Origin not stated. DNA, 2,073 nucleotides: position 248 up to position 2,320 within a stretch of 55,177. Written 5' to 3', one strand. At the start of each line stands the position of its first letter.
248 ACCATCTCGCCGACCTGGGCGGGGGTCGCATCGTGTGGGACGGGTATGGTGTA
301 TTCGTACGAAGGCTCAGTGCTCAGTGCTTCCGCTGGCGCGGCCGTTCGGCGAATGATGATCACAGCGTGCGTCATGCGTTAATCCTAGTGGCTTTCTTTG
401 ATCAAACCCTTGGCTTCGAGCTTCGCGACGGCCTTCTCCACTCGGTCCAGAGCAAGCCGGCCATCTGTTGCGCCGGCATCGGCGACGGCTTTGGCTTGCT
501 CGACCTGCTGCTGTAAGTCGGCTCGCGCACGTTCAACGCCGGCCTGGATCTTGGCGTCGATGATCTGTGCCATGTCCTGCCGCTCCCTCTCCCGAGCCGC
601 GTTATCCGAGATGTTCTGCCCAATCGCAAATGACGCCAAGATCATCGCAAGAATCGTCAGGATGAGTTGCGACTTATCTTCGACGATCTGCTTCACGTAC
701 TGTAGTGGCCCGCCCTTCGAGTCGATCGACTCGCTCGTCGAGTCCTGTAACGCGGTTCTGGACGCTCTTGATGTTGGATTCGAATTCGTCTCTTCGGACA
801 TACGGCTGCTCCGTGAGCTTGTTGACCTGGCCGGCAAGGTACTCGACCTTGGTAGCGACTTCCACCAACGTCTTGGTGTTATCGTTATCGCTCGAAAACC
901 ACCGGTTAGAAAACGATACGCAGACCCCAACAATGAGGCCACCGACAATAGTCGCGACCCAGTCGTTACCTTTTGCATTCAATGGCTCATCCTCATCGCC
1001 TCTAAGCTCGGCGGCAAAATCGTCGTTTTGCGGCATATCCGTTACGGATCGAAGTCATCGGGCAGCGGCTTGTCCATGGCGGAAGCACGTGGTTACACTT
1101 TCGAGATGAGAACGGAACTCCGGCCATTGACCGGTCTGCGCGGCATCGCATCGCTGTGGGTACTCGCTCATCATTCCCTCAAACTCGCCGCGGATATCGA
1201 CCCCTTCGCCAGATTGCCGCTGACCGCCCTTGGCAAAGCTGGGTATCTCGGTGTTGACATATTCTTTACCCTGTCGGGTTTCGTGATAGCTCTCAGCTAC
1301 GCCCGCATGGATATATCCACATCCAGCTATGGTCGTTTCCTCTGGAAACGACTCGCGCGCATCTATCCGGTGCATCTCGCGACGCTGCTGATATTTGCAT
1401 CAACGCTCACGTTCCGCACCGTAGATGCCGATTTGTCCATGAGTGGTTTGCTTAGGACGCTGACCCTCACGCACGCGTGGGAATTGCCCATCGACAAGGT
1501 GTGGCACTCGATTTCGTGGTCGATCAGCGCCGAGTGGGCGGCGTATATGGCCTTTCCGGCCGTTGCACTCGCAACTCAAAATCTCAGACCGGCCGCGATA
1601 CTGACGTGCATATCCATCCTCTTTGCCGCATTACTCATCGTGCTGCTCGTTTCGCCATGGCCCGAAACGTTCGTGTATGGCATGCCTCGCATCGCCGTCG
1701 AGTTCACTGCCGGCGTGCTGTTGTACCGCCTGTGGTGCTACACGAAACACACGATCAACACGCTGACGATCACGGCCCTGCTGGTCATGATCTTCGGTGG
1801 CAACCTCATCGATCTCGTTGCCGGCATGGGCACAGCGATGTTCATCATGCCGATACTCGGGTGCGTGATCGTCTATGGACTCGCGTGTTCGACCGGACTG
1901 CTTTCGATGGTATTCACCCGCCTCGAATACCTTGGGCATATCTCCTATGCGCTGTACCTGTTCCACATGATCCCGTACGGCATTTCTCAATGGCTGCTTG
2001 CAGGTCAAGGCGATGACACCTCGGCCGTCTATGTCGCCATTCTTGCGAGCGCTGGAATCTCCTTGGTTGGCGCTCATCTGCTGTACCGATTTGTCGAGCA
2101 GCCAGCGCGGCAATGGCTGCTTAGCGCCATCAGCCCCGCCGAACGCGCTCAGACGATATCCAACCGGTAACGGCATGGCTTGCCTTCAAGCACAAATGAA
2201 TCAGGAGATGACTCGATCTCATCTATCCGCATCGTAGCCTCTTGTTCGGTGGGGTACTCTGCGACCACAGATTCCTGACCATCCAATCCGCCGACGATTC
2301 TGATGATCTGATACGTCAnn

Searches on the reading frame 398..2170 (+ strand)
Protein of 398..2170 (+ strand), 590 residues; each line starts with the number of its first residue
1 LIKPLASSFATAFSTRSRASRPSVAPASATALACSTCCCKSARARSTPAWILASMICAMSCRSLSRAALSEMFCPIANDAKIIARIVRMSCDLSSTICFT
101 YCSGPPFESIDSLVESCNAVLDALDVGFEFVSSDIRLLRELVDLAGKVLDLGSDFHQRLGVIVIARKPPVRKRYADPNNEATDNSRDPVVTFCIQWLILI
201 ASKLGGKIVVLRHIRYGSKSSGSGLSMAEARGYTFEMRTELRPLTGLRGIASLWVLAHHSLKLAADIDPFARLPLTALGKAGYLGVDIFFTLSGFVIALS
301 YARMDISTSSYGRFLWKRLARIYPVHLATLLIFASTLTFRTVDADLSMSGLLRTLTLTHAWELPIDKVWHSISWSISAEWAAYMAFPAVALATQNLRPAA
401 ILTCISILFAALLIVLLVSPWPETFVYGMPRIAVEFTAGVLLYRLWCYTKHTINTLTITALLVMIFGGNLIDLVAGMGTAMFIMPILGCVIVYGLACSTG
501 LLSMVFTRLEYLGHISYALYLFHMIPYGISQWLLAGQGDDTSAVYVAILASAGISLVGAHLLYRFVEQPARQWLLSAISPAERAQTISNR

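Call 38: search_protein_families(library=pfam, proteins=[window:398-2170:+], max_evalue=0.001)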
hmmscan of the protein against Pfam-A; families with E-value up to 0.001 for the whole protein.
window:398-2170:+ (590 aa): 1 family
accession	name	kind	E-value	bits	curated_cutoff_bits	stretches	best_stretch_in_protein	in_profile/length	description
PF01757.29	Acyl_transf_3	-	7e-24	84.9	31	1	245-552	5-318/326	Acyltransferase domain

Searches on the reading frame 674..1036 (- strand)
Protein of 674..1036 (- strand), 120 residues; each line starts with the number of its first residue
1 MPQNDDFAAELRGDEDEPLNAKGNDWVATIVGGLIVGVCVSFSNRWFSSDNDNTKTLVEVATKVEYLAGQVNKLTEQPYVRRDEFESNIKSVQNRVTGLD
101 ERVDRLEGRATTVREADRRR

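Call 38: search_protein_families(library=pfam, proteins=[window:674-1036:-], max_evalue=0.001)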
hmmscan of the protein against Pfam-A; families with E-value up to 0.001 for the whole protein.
window:674-1036:- (120 aa): 1 family
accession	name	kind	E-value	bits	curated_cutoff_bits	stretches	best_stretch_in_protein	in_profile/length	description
PF15175.11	SPATA24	-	0.00089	19.5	27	1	53-110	60-118/182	Spermatogenesis-associated protein 24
